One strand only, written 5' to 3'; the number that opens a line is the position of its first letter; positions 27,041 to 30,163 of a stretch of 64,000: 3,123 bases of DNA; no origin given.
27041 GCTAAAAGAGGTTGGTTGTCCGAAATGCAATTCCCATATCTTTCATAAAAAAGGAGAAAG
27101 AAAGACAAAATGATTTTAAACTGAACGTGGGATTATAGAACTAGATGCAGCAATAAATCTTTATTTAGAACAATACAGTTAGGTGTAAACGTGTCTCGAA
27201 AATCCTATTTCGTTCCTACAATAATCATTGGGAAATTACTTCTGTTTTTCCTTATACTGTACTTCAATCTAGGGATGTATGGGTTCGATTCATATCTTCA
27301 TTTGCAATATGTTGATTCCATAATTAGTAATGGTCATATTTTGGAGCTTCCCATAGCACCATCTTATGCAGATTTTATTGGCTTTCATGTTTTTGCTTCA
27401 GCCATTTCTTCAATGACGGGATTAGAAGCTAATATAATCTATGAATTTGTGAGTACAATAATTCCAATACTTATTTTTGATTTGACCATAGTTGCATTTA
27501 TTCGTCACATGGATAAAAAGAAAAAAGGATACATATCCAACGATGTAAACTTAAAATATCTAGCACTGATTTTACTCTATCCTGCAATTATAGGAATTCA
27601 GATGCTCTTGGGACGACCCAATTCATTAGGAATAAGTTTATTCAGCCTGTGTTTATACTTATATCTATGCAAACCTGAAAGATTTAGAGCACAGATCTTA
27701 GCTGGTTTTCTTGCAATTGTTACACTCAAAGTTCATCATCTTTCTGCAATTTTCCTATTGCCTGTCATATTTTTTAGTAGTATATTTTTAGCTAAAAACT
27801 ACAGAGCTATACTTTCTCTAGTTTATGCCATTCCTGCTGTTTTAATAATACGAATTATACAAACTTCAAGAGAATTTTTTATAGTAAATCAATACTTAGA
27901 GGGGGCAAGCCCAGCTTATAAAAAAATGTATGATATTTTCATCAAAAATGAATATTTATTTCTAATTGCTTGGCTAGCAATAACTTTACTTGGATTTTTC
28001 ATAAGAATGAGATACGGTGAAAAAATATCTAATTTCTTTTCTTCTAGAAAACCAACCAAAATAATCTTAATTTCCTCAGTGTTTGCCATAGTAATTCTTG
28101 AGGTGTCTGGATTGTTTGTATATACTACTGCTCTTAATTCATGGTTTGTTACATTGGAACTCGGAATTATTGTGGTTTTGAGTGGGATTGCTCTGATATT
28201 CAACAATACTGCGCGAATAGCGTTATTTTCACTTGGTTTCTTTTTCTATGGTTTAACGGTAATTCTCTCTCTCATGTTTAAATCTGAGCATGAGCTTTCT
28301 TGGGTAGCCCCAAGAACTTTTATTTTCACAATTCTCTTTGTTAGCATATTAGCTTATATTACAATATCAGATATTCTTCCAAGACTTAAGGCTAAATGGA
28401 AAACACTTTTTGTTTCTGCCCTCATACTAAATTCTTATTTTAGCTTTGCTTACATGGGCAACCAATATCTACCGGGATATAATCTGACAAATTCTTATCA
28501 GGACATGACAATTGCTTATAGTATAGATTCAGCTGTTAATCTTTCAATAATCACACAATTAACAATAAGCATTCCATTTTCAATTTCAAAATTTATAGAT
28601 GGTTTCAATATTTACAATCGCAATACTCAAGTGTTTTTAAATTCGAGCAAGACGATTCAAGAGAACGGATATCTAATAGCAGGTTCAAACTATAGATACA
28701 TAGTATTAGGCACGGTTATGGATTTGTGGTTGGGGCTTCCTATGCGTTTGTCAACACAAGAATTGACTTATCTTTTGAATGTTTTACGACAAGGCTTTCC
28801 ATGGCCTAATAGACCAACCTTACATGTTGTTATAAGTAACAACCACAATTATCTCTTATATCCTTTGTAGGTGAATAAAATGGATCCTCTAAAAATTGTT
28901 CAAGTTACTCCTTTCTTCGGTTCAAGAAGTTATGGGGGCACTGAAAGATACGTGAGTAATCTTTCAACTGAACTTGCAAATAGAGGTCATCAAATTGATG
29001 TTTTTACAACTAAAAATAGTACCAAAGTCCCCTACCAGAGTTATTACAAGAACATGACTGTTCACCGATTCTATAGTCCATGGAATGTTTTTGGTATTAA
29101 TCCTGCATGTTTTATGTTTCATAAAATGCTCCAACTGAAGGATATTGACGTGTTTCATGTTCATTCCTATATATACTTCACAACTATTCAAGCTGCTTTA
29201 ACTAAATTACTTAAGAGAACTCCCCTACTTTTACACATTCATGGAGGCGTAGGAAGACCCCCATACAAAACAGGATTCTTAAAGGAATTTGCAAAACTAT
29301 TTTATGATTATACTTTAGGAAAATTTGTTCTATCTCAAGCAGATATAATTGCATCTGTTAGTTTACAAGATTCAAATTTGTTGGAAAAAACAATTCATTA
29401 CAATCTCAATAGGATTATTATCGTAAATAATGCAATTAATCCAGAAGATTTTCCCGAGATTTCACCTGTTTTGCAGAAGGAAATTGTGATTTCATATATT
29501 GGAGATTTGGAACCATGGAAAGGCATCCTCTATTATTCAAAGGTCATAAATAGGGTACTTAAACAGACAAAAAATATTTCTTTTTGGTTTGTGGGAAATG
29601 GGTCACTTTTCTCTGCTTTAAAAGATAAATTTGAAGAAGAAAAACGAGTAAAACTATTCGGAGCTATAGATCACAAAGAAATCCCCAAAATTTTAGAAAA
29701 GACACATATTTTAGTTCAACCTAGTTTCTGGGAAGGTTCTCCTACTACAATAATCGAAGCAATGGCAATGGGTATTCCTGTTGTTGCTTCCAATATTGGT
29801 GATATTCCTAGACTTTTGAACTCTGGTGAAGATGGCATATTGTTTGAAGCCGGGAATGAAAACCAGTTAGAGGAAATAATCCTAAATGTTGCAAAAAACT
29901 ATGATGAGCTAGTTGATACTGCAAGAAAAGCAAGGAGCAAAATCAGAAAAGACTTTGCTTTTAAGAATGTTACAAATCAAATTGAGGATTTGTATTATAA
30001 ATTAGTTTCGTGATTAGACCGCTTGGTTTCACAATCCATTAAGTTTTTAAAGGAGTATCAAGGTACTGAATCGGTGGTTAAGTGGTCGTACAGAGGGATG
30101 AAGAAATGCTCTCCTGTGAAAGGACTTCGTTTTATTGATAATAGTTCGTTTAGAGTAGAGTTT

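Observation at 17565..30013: Glycosylation island with Arn-pathway-like logic (lipid-linked aminosugar deacylation) wired to amine-generating enzymes and an archaeosortase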

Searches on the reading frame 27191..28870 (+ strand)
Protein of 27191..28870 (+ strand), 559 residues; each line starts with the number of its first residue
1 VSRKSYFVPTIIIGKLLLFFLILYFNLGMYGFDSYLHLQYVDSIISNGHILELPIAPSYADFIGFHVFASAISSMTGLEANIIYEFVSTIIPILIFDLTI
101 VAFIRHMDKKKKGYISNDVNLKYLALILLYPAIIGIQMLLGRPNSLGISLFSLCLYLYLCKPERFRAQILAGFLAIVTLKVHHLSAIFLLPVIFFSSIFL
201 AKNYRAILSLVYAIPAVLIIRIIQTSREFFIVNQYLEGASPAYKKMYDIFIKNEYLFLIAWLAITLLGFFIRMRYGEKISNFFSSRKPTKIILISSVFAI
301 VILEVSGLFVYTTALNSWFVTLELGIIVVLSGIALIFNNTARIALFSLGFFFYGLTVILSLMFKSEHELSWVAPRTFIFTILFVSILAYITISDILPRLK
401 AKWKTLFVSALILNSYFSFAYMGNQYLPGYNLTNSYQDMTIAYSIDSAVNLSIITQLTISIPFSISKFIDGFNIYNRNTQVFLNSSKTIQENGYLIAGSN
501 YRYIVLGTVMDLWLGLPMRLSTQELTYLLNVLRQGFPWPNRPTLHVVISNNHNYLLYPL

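Call 3: search_protein_families(library=pfam, proteins=[window:27191-28870:+], max_evalue=0.01)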
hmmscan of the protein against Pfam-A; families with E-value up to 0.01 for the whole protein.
window:27191-28870:+ (559 aa): 0 families

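Call 4: search_protein_families(library=ncbifam, proteins=[window:27191-28870:+], max_evalue=0.01)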
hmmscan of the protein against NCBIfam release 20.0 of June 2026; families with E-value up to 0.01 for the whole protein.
window:27191-28870:+ (559 aa): 0 families

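Call 7: search_solved_structures(query=window:27191-28870:+, max_evalue=10)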
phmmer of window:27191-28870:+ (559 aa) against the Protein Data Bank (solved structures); distinct sequences matched with E-value up to 10: 0.

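Call 15: find_homologous_proteins(query=window:27191-28870:+, max_evalue=0.001)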
Query window:27191-28870:+ (559 aa): 39 proteins with E <= 0.001 among 8000 candidates.
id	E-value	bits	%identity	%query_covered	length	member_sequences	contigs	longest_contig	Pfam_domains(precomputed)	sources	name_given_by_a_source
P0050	0.0e+0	1140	95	100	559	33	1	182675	-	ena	-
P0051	2.8e-279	946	78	100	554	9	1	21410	-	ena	-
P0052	7.8e-274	928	77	100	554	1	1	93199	-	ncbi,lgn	-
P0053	1.5e-209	716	61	100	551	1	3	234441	-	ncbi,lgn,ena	-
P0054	2.6e-209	715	61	99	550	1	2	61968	-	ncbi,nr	ncbi:MAG: hypothetical protein KAS63_00275 [Candidatus Heimdallarchaeota archaeon]|nr:hypothetical p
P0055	3.5e-207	708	61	100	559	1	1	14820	-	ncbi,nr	ncbi:MAG: hypothetical protein KGD64_05850 [Candidatus Heimdallarchaeota archaeon]|nr:hypothetical p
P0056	1.4e-205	703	61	100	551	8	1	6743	-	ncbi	-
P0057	1.8e-197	676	60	100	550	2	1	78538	-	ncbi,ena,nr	ncbi:MAG: hypothetical protein H7641_09705 [Candidatus Heimdallarchaeota archaeon]|nr:hypothetical p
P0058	4.6e-197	675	60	100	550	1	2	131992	-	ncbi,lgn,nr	ncbi:MAG: hypothetical protein HGN29_04585 [Asgard group archaeon]|nr:hypothetical protein [Asgard g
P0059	7.5e-197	674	60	100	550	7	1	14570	-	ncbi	ncbi:MAG: hypothetical protein ACXABJ_00490 [Candidatus Heimdallarchaeaceae archaeon]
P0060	2.1e-196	672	57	100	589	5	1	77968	-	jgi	-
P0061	2.1e-195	669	59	100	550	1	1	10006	-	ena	-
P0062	3.1e-195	669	58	99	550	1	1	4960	-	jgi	-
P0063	3.9e-195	668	61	95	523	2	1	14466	-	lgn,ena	-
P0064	2.0e-194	666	61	95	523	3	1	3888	-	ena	-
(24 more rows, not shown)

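Call 34: predict_structure(alignment_id=A2)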
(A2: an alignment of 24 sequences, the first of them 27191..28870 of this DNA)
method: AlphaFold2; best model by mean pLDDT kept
length: 559 residues; sequences in the alignment: 24
mean_pLDDT: 54.7   pTM: 0.44
mean pLDDT of the five models: 54.7, 50.1, 47.6, 45.1, 40.9
residues with pLDDT >= 90: 0; 70-90: 73; 50-70: 245; < 50: 241
segments of 3 or more residues with pLDDT < 50: 1-6, 15-36, 52-64, 88-102, 107-111, 113-119, 125-143, 303-345, 354-397, 413-434, 542-559
pLDDT, mean of each block of 10 residues (from residue 1): 45 47 36 49 59 45 53 61 52 47 47 47 49 41 52 67 69 66 58 68 65 55 56 52 63 70 78 70 56 58 47 40 45 46 49 48 41 38 43 46 57 47 38 51 66 57 70 58 75 78 71 60 78 59 42 30
secondary structure, 60 per line:
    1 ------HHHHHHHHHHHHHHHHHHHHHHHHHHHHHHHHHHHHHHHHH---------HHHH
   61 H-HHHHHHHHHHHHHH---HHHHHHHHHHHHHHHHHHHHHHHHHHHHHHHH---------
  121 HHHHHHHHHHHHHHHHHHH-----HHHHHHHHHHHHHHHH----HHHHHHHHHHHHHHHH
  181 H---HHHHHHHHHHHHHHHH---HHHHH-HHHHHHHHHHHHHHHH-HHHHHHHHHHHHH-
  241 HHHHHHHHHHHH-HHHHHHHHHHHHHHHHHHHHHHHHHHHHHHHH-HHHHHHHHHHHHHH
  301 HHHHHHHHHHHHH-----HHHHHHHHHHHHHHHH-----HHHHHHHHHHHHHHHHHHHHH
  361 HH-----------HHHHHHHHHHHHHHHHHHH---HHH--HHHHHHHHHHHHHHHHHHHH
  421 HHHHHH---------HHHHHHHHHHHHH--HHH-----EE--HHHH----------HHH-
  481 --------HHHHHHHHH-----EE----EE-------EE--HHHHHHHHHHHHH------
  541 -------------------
elements in order: H7-47 H57-61 H63-76 H80-111 H121-139 H145-160 H165-181 H185-200 H204-208 H210-225 H227-239 H241-252 H254-285 H287-313 H319-334 H340-362 H374-392 H401-426 H436-448 H463-466 H489-497 H522-534

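Call 35: search_protein_families(library=pfam, alignment_id=A2, max_evalue=5)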
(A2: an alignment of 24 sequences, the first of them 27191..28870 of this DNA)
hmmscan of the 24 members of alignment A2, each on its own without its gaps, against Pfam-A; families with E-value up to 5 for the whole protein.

A. member 1, window:27191-28870:+ (559 aa): 0 families

B. families by the number of members that match (of 24 scanned): 10 families
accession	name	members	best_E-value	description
PF20176.3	DUF6541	5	2.3e-05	Family of unknown function (DUF6541)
PF15128.11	T_cell_tran_alt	2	0.15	T-cell leukemia translocation-altered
PF11027.13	DUF2615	2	0.94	Protein of unknown function (DUF2615)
PF19592.4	DUF6097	1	0.0091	Family of unknown function (DUF6097)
PF24282.1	DUF7470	1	0.021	Family of unknown function (DUF7470)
PF01788.22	PsbJ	1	0.026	PsbJ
PF25392.1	MS_channel_TM1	1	0.068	Mechanosensitive ion channel, transmembrane helix 1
PF11712.13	Vma12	1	1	Endoplasmic reticulum-based factor for assembly of V-ATPase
PF10724.14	DUF2516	1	1.4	Protein of unknown function (DUF2516)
PF05393.16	Hum_adeno_E3A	1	3.7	Human adenovirus early E3A glycoprotein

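Call 36: search_solved_structures(query=A2, max_evalue=10, show_alignments=2)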
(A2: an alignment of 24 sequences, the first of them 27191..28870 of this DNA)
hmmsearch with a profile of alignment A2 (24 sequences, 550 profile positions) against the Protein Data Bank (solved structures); distinct sequences matched with E-value up to 10: 1.
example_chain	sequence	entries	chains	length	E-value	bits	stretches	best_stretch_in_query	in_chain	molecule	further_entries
4he8_M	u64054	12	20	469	5.3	9.2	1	126-196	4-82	NADH-quinone oxidoreductase subunit 13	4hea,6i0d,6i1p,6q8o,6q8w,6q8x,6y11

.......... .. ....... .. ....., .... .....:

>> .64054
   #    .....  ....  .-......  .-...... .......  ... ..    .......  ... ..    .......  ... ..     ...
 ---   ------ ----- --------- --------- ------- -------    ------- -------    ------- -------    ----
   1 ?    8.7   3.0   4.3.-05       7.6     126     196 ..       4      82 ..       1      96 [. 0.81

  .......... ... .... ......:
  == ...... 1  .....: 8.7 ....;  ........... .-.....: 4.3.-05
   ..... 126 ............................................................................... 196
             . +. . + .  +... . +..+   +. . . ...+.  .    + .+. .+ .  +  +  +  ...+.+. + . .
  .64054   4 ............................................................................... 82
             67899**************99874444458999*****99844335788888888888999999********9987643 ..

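Call 56: search_protein_representatives(alignment_id=A2)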
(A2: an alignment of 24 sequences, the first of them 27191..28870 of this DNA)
Query: 24 sequences, 550 profile positions. Proteins with E-value up to 0.001 (for the whole library): 7; up to 1e-10: 6; up to 1e-30: 5. The best 7 are listed.
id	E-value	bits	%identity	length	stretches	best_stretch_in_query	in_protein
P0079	8.4e-269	909.7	-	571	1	2-550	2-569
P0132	6.2e-172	589.9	-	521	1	29-549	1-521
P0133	9.5e-100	351.7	-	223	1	329-548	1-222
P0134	1.3e-76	275.3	-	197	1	170-364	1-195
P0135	6.1e-72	259.9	-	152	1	1-152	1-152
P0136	6.6e-29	117.8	-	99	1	452-548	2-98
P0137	8.0e-04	35.0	-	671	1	8-198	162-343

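Call 58: search_protein_families(library=pfam, proteins=[P0137], max_evalue=1)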
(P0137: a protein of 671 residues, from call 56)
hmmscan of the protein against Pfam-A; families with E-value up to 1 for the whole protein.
P0137 (671 aa): 0 families

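Call 78: fold_search(model_id=the predicted structure, library=pdb)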
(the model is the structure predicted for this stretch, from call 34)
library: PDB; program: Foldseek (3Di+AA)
matches with E <= 10: 57; with E <= 0.001: 0
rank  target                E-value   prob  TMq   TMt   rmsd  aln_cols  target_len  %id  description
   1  8agb_A                1.1e+00  0.54  0.29  0.26  15.5       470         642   12  Structure of yeast oligosaccharylransferase complex with lipid-linked oligosaccharide bound (released 2022-12-07)
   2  7zlg_A                1.3e+00  0.21  0.22  0.20  17.9       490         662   13  Cryo-EM structure of C-mannosyltransferase CeDPY19, in complex with acceptor peptide and bound to CMT2-Fab and anti-Fa (released 2023-01-11)
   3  8b6l_I                1.3e+00  0.28  0.25  0.22  19.6       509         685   11  Subtomogram average of the human Sec61-TRAP-OSTA-translocon (released 2022-12-07)
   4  7zli_A                1.4e+00  0.18  0.27  0.24  18.5       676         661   12  Cryo-EM structure of C-mannosyltransferase CeDPY19, in complex with Dol25-P-Man and bound to CMT2-Fab and anti-Fab nan (released 2023-01-11)
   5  5m94_A                1.6e+00  0.06  0.11  0.14  26.3       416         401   14  Crystal structure of Staphylococcus capitis divalent metal ion transporter (DMT) in complex with nanobody (released 2016-12-21)
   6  9dm5                  1.7e+00  0.08  0.14  0.18  20.5       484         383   13  Product-Bound mannosyltransferase PimE (released 2025-06-25)
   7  7wkk_f                2.0e+00  0.06  0.10  0.06  34.4       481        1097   12  Cryo-EM structure of the IR subunit from X. laevis NPC (released 2022-03-30)
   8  6s7t_A                2.2e+00  0.35  0.34  0.28  15.9       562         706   10  Cryo-EM structure of human oligosaccharyltransferase complex OST-B (released 2019-12-18)
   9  8age_A                2.3e+00  0.30  0.33  0.29  13.7       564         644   11  Structure of yeast oligosaccharylransferase complex with acceptor peptide bound (released 2022-12-07)
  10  9vrc                  3.7e+00  0.02  0.09  0.08  25.0       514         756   13  Cryo-EM structure of Oryza sativa multidrug resistance protein 5 (MRP5) (released 2026-04-01)
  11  3ifq_B                3.9e+00  0.04  0.12  0.12  25.9       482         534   13  Interction of plakoglobin and beta-catenin with desmosomal cadherins (released 2009-09-15)
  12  8tth_A                4.1e+00  0.04  0.12  0.15  24.4       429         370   10  NorA single mutant - D307N at pH 7.5 (released 2024-05-29)
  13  9fot_A                4.1e+00  0.04  0.12  0.16  23.5       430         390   14  Human monocarboxylate transporter 8 bound to Silychristin (released 2025-05-21)
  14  6h7d                  4.4e+00  0.04  0.12  0.13  22.5       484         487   13  Crystal Structure of A. thaliana Sugar Transport Protein 10 in complex with glucose in the outward occluded state (released 2019-02-06)
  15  3oux_A                4.4e+00  0.03  0.11  0.12  29.8       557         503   12  Structure of beta-catenin with phosphorylated Lef-1 (released 2010-11-24)
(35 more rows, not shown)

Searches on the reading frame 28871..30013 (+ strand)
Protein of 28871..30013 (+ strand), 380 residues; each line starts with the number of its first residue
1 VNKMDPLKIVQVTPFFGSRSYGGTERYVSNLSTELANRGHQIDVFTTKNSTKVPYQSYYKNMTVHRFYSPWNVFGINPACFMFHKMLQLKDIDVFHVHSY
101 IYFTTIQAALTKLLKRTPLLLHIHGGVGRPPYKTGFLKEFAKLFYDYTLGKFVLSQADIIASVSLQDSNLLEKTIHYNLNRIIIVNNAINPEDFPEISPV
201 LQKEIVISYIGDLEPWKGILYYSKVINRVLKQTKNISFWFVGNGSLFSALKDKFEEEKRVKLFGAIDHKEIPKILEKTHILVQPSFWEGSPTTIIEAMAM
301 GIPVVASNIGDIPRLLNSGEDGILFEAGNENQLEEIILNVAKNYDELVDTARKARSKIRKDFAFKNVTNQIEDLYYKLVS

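Call 9: search_protein_families(library=pfam, proteins=[window:28871-30013:+], max_evalue=0.01)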
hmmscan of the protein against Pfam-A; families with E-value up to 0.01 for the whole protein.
window:28871-30013:+ (380 aa): 7 families
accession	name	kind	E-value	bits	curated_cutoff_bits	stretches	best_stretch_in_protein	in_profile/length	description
PF00534.26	Glycos_transf_1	-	2.8e-29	102.3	26.4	1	197-355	8-170/172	Glycosyl transferases group 1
PF13692.12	Glyco_trans_1_4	-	2.1e-28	99.8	27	1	206-342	3-141/142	Glycosyl transferases group 1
PF13439.12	Glyco_transf_4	-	1e-20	74.9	28.5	1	21-192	1-169/170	Glycosyltransferase Family 4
PF13579.12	Glyco_trans_4_4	-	1.5e-14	55.1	29.7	1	22-167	1-138/158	Glycosyl transferase 4-like domain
PF13477.12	Glyco_trans_4_2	-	5.3e-09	36.8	23.4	1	25-163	10-138/139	Glycosyl transferase 4-like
PF13524.12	Glyco_trans_1_2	-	5.5e-09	36.6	25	1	230-372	9-143/144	Glycosyl transferase-like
PF20706.3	GT4-conflict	-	0.00048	19.7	26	1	267-359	271-373/385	Family 4 Glycosyltransferase in conflict systems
